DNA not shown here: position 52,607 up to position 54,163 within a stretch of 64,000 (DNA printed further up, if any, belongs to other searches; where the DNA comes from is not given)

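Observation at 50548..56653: Self-contained TonB uptake operon with an Asp-box propeller and a thioredoxin-fold protein wedged between receptor and TonB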

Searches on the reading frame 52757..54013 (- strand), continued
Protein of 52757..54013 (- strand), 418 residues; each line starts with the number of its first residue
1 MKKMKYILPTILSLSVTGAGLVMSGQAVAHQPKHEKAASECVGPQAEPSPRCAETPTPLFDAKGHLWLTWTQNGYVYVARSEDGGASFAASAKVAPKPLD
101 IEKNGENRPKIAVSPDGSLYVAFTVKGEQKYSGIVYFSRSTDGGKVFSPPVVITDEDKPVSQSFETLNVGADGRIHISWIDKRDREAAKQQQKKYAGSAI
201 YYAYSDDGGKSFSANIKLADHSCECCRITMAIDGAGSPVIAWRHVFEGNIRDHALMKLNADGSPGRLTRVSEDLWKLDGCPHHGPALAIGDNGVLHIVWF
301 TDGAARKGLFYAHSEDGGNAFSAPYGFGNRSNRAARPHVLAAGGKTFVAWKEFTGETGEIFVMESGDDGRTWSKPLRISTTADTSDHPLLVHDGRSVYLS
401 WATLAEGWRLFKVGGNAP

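Call 34: predict_structure(alignment_id=A1)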
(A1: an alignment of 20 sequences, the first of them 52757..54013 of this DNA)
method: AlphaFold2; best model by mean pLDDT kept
length: 418 residues; sequences in the alignment: 20
mean_pLDDT: 86.9   pTM: 0.85
mean pLDDT of the five models: 86.9, 86.5, 85.8, 85.0, 84.9
residues with pLDDT >= 90: 283; 70-90: 85; 50-70: 17; < 50: 33
segments of 3 or more residues with pLDDT < 50: 1-3, 11-35
pLDDT, mean of each block of 10 residues (from residue 1): 46 39 32 50 77 92 95 94 92 93 87 96 92 94 95 87 92 95 88 88 95 94 90 94 92 95 94 82 87 96 94 95 96 95 95 92 96 96 87 95 87 76
secondary structure, 60 per line:
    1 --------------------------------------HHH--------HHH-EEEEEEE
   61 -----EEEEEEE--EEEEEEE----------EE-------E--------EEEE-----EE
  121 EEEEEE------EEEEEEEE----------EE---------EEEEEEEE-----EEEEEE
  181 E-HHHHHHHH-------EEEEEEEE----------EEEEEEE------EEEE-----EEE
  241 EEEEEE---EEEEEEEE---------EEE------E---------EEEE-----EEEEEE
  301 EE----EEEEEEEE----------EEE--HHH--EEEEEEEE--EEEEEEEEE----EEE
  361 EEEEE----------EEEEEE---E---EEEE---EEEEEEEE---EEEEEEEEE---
elements in order: E54-60 E66-72 E75-81 E110-113 E119-126 E133-140 E162-169 E175-181 H183-190 E198-205 E216-222 E229-232 E238-246 E250-257 E267-269 E286-289 E295-302 E307-314 E325-327 E335-342 E345-353 E358-365 E376-381 E389-392 E396-403 E407-415

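Call 44: search_protein_families(library=pfam, proteins=[L010:2938-5352:+, L010:5439-7859:+, L010:9372-10097:+, L010:10094-11506:+, L010:11449-12897:+, L010:12954-13646:+, L010:13744-14562:+, L010:9237-9764:-], max_evalue=0.001)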
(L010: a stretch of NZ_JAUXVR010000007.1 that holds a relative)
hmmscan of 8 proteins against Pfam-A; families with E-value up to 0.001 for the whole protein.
L010:2938-5352:+ (804 aa): 2 families
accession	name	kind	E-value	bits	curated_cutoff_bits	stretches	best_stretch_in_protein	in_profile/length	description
PF00593.30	TonB_dep_Rec_b-barrel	-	1.5e-36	127.7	27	1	324-780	7-436/436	TonB dependent receptor-like, beta-barrel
PF07715.20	Plug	-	8.4e-15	55.6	23.9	1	78-187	7-107/107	TonB-dependent Receptor Plug Domain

L010:5439-7859:+ (806 aa): 3 families
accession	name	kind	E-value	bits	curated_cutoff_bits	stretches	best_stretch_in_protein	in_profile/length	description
PF00593.30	TonB_dep_Rec_b-barrel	-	5.4e-48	165.4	27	1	318-782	15-436/436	TonB dependent receptor-like, beta-barrel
PF14905.12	OMP_b-brl_3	-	1.5e-13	51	27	1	492-738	126-339/408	Outer membrane protein beta-barrel family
PF07715.20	Plug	-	4.1e-13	50.2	23.9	1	67-181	4-107/107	TonB-dependent Receptor Plug Domain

L010:9372-10097:+ (241 aa): 3 families
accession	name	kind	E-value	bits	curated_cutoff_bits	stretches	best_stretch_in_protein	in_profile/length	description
PF00005.33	ABC_tran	-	1.9e-27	97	25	1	24-166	2-137/137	ABC transporter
PF13304.12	AAA_21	-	5.4e-12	46.8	27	1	127-197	227-300/304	AAA domain, putative AbiEii toxin, Type IV TA system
PF02463.25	SMC_N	-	0.00086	19.2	40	0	148-205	151-207/220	RecF/RecN/SMC N terminal domain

L010:10094-11506:+ (470 aa): 5 families
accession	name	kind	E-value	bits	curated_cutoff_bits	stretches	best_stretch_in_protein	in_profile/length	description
PF12040.14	DUF3526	-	1.1e-24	88.2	25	1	291-431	11-143/144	Domain of unknown function (DUF3526)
PF12679.13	ABC2_membrane_2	-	1.6e-23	83.8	27.2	1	4-268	2-210/283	ABC-2 family transporter protein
PF12698.13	ABC2_membrane_3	-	5.7e-10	39.3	31.6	1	130-254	163-284/347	ABC-2 family transporter protein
PF12730.13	ABC2_membrane_4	-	5.6e-08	33.4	27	1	125-239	49-165/179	ABC-2 family transporter protein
PF13346.12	ABC2_membrane_5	-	5.4e-05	23.3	25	1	124-250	31-154/205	ABC-2 family transporter protein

L010:11449-12897:+ (482 aa): 2 families
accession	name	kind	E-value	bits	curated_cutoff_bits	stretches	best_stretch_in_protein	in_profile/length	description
PF12040.14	DUF3526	-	5.1e-21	76.3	25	1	306-443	1-139/144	Domain of unknown function (DUF3526)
PF12679.13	ABC2_membrane_2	-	3.4e-07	30.2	27.2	1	23-301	4-211/283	ABC-2 family transporter protein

L010:12954-13646:+ (230 aa): 1 family
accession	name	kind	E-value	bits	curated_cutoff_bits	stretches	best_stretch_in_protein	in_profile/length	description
PF09335.16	VTT_dom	-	6.8e-17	62.5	33.9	1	61-187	1-122/123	VTT domain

L010:13744-14562:+ (272 aa): 1 family
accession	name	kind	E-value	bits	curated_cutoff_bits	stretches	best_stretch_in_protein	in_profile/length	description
PF03544.19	TonB_C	-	3.1e-20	72.9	24.6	1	193-270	2-79/79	Gram-negative bacterial TonB protein C-terminal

L010:9237-9764:- (175 aa): 0 families

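Call 46: search_protein_families(library=pfam, proteins=[L064:10224-12380:+, L008:10728-11243:-, L037:1587-2135:-, L036:9914-11251:+, L008:11519-12124:+, L036:4652-5662:-, L045:1798-2859:+, L045:845-1801:+, L072:2964-3419:+, L006:4169-5611:-], max_evalue=0.001)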
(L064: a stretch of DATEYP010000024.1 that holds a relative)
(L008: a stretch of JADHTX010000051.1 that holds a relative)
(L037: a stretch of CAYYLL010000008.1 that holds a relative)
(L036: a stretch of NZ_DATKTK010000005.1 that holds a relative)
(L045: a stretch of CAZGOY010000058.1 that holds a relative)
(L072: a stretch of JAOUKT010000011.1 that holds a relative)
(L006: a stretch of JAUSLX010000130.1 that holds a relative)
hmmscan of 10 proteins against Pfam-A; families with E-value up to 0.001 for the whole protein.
L064:10224-12380:+ (718 aa): 3 families
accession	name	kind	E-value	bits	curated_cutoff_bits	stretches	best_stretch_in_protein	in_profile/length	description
PF00593.30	TonB_dep_Rec_b-barrel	-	3.3e-28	100.2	27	1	264-677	102-436/436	TonB dependent receptor-like, beta-barrel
PF07715.20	Plug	-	8.3e-11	42.8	23.9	1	86-176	18-107/107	TonB-dependent Receptor Plug Domain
PF14905.12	OMP_b-brl_3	-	1.4e-08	34.7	27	1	506-683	207-379/408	Outer membrane protein beta-barrel family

L008:10728-11243:- (171 aa): 0 families

L037:1587-2135:- (182 aa): 3 families
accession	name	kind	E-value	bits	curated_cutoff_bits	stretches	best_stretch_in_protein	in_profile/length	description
PF00072.30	Response_reg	-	1.3e-18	67.6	30.2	1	10-117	2-107/111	Response regulator receiver domain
PF02954.25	HTH_8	-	5.2e-13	48.9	22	1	139-177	3-41/42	Bacterial regulatory protein, Fis family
PF13556.12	HTH_30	-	4.8e-06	26.7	27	1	151-177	9-35/59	PucR C-terminal helix-turn-helix domain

L036:9914-11251:+ (445 aa): 4 families
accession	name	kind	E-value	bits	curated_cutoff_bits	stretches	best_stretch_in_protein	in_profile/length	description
PF02518.31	HATPase_c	-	2.4e-15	57.3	26.4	1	332-438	4-110/111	Histidine kinase-, DNA gyrase B-, and HSP90-like ATPase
PF25323.1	6TM_PilS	-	4.6e-06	26.9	27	1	50-143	52-148/189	PilS-like transmembrane domain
PF00512.31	HisKA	-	0.00015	22.2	26.9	1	224-280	2-57/66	His Kinase A (phospho-acceptor) domain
PF13589.12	HATPase_c_3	-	0.00078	19.9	25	0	334-406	3-78/137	Histidine kinase-, DNA gyrase B-, and HSP90-like ATPase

L008:11519-12124:+ (201 aa): 3 families
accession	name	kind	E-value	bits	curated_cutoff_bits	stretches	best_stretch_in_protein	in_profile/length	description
PF00578.27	AhpC-TSA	-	1.2e-34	119.3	26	1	5-140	1-123/124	AhpC/TSA family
PF08534.16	Redoxin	-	1.2e-17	64.6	26.6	1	5-147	2-137/148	Redoxin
PF10417.14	1-cysPrx_C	-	4.2e-13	49.5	21.1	1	161-196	1-41/41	C-terminal domain of 1-Cys peroxiredoxin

L036:4652-5662:- (336 aa): 10 families
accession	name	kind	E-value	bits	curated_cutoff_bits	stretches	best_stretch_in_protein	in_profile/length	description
PF00158.32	Sigma54_activat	-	6.1e-64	215.2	20.2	1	19-185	1-167/168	Sigma-54 interaction domain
PF25601.1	AAA_lid_14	-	7.4e-24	83.8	27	1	191-272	1-80/87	AAA+ ATPase lid domain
PF14532.12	Sigma54_activ_2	-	6.3e-19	69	25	1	20-190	1-138/138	Sigma-54 interaction domain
PF02954.25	HTH_8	-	2.7e-17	62.6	22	1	284-324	2-42/42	Bacterial regulatory protein, Fis family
PF07728.20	AAA_5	-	6.3e-08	33.2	22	1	43-160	2-122/139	AAA domain (dynein-related subfamily)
PF01078.27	Mg_chelatase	-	1.5e-06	28.2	20.3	1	33-160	15-157/207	Magnesium chelatase, subunit ChlI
PF18024.7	HTH_50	-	8.3e-06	25.8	27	1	284-324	8-47/50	Helix-turn-helix domain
PF13556.12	HTH_30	-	4.3e-05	23.7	27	1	293-323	5-35/59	PucR C-terminal helix-turn-helix domain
PF00004.35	AAA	-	0.00033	21.5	21.2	1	43-161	1-110/131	ATPase family associated with various cellular activities (AAA)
PF07724.20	AAA_2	-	0.00038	21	27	1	41-168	4-132/166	AAA domain (Cdc48 subfamily)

L045:1798-2859:+ (353 aa): 11 families
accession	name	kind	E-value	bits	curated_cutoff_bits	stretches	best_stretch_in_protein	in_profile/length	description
PF12801.12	Fer4_5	-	6.7e-13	48.8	22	1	90-131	5-47/48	4Fe-4S binding domain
PF00037.32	Fer4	-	1.4e-08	34.6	21.1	2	254-271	4-21/24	4Fe-4S binding domain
PF13237.11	Fer4_10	-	5.3e-08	33.1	25.5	1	251-299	2-53/53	4Fe-4S dicluster domain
PF14697.11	Fer4_21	-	5.5e-08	33.3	35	1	255-304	5-57/59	4Fe-4S dicluster domain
PF13187.11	Fer4_9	-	2.6e-07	31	27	1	257-301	1-50/52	4Fe-4S dicluster domain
PF13534.11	Fer4_17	-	4.2e-06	27.7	22.2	0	252-273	40-61/61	4Fe-4S dicluster domain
PF12838.12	Fer4_7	-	4.8e-06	27.4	27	1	257-299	1-49/52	4Fe-4S dicluster domain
PF12800.12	Fer4_4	-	2.4e-05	24.7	24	0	286-300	2-16/17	4Fe-4S binding domain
PF13183.11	Fer4_8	-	4.5e-05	24.3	27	0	255-300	2-66/68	4Fe-4S dicluster domain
PF12837.12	Fer4_6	-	4.9e-05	23.5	25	0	254-271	5-22/24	4Fe-4S binding domain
PF12797.12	Fer4_2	-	0.00025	21.2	24.5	0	253-269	5-21/22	4Fe-4S binding domain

L045:845-1801:+ (318 aa): 1 family
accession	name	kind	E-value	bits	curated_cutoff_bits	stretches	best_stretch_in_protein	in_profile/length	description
PF10670.15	DUF4198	-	0.0001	22.9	34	1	145-229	106-193/209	Domain of unknown function (DUF4198)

L072:2964-3419:+ (151 aa): 1 family
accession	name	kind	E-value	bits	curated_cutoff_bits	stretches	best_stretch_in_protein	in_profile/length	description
PF00571.33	CBS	-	3.1e-25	88.7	24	2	5-56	1-52/57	CBS domain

L006:4169-5611:- (480 aa): 1 family
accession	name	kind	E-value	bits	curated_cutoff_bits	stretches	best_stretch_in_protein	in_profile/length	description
PF02321.23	OEP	-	4.8e-57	193.2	22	2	276-455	3-187/187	Outer membrane efflux protein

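Call 66: find_encoding_contigs(protein=P0002, flank=8000, max_places=1)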
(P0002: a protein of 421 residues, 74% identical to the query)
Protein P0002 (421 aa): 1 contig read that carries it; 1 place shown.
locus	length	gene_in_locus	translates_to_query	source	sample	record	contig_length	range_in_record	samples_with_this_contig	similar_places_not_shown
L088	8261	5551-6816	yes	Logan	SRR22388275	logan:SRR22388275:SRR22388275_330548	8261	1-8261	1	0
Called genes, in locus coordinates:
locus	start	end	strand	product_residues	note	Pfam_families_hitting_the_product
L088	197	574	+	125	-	PF00254:FKBP_C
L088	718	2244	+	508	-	PF00089:Trypsin, PF13365:Trypsin_2, PF00595:PDZ, PF13180:PDZ_2, PF17820:PDZ_6, PF00595:PDZ (weak), PF13180:PDZ_2 (weak), PF17820:PDZ_6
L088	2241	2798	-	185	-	-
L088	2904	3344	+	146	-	PF11162:DUF2946 (weak)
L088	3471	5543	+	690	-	PF07715:Plug, PF00593:TonB_dep_Rec_b-barrel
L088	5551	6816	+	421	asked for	PF13088:BNR_2 (weak), PF15892:BNR_4 (faint)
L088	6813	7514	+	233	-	PF03544:TonB_C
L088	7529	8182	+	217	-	PF01618:MotA_ExbB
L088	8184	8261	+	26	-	?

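Call 75: search_protein_families(library=pfam, proteins=[L068:9780-10271:+, L068:10338-11297:-, L068:11935-13233:+, L070:9061-10134:+, L070:10264-11232:+, L070:11073-11861:+, L070:11858-12358:+, L070:12364-12735:+, L070:12778-13293:+, L070:13363-14163:+], max_evalue=0.001)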
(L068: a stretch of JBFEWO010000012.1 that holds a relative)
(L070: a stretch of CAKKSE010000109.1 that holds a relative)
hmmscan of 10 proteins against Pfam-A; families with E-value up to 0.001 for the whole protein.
L068:9780-10271:+ (163 aa): 1 family
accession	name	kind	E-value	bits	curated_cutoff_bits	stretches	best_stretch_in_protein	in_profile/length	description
PF04314.18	PCuAC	-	8.6e-39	132.2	29.4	1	27-135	1-109/109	Copper chaperone PCu(A)C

L068:10338-11297:- (319 aa): 11 families
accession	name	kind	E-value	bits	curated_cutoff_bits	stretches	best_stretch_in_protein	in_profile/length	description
PF00158.32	Sigma54_activat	-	1.3e-71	240.2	20.2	1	11-176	2-167/168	Sigma-54 interaction domain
PF25601.1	AAA_lid_14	-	2.9e-24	85.2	27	1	182-263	1-82/87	AAA+ ATPase lid domain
PF14532.12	Sigma54_activ_2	-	4.8e-20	72.7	25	1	11-181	1-138/138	Sigma-54 interaction domain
PF02954.25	HTH_8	-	9e-18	64.2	22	1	276-316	2-42/42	Bacterial regulatory protein, Fis family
PF07728.20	AAA_5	-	3.9e-10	40.3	22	1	34-152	2-123/139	AAA domain (dynein-related subfamily)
PF01078.27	Mg_chelatase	-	4.2e-07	30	20.3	0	89-135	93-139/207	Magnesium chelatase, subunit ChlI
PF07724.20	AAA_2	-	9.1e-07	29.5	27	1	32-151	4-124/166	AAA domain (Cdc48 subfamily)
PF00004.35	AAA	-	3.1e-06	28.1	21.2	1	34-159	1-115/131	ATPase family associated with various cellular activities (AAA)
PF13556.12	HTH_30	-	0.00013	22.1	27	1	290-315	10-35/59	PucR C-terminal helix-turn-helix domain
PF13518.12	HTH_28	-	0.0004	20.9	25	1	282-316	4-36/52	Helix-turn-helix domain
PF18024.7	HTH_50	-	0.00062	19.8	27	0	276-318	8-49/50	Helix-turn-helix domain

L068:11935-13233:+ (432 aa): 3 families
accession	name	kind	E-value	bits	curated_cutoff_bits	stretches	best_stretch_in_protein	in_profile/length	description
PF05697.18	Trigger_N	-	3.9e-45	154.1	22.2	1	1-144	1-144/144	Bacterial trigger factor protein (TF)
PF05698.19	Trigger_C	-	1.2e-34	120.2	22.7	1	262-413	1-161/162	Bacterial trigger factor protein (TF) C-terminus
PF00254.34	FKBP_C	-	1e-16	61.4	21.1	1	155-237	2-93/94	FKBP-type peptidyl-prolyl cis-trans isomerase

L070:9061-10134:+ (357 aa): 1 family
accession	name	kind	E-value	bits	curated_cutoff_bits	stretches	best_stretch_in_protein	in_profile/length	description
PF00578.27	AhpC-TSA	-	0.00011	22.5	26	1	52-101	23-75/124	AhpC/TSA family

L070:10264-11232:+ (322 aa): 0 families

L070:11073-11861:+ (262 aa): 3 families
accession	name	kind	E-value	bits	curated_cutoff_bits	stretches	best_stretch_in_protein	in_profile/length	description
PF02630.20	SCO1-SenC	-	1.2e-39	135.8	22.8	1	107-236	5-133/134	SCO1/SenC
PF00578.27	AhpC-TSA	-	4e-09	36.9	26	1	103-219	5-105/124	AhpC/TSA family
PF08534.16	Redoxin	-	7.7e-05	22.9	26.6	1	103-242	6-133/148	Redoxin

L070:11858-12358:+ (166 aa): 1 family
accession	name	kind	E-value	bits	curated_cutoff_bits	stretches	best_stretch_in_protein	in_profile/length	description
PF04314.18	PCuAC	-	1.3e-37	128.4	29.4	1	33-140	1-108/109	Copper chaperone PCu(A)C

L070:12364-12735:+ (123 aa): 0 families

L070:12778-13293:+ (171 aa): 2 families
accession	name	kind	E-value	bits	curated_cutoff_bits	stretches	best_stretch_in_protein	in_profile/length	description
PF00881.29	Nitroreductase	-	4.8e-34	118.4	23.5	2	61-150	79-167/167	Nitroreductase family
PF14512.11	TM1586_NiRdase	-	1.2e-10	41.9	27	0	106-162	89-144/215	Putative TM nitroreductase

L070:13363-14163:+ (266 aa): 3 families
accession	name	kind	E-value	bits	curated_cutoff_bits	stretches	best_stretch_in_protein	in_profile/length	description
PF19502.5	DUF6036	-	5.8e-12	46.2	23.6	1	94-247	15-138/164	Nucleotidyltransferase of unknown function (DUF6036)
PF09970.15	DUF2204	-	6.8e-07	29.5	20.3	0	183-230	101-148/181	Nucleotidyl transferase of unknown function (DUF2204)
PF08843.17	AbiEii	-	5.5e-05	23.7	22.5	1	110-239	25-183/238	Nucleotidyl transferase AbiEii toxin, Type IV TA system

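Call 85: search_protein_families(library=pfam, proteins=[L047:4735-5109:+, L050:2786-3307:+, L039:7408-7809:+, L034:695-2761:+], max_evalue=0.01)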
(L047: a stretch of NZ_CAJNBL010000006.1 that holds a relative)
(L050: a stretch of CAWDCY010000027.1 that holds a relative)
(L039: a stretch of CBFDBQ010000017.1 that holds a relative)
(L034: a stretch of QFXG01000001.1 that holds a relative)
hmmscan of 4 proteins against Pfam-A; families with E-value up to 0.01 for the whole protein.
L047:4735-5109:+ (124 aa): 1 family
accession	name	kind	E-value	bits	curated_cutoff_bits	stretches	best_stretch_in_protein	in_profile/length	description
PF11162.13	DUF2946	-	1.9e-05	25.8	23.7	1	48-117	46-117/117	Protein of unknown function (DUF2946)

L050:2786-3307:+ (173 aa): 1 family
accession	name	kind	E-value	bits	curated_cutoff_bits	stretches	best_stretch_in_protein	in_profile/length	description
PF11162.13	DUF2946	-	0.00058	21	23.7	1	88-166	38-117/117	Protein of unknown function (DUF2946)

L039:7408-7809:+ (133 aa): 1 family
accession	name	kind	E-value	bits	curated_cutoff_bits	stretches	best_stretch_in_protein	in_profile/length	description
PF11162.13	DUF2946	-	2e-08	35.4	23.7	1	15-130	3-117/117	Protein of unknown function (DUF2946)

L034:695-2761:+ (688 aa): 2 families
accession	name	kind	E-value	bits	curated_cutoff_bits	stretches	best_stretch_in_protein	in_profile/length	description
PF00593.30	TonB_dep_Rec_b-barrel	-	4.7e-38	132.6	27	1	208-649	35-436/436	TonB dependent receptor-like, beta-barrel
PF07715.20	Plug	-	8e-17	62.1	23.9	1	61-170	3-107/107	TonB-dependent Receptor Plug Domain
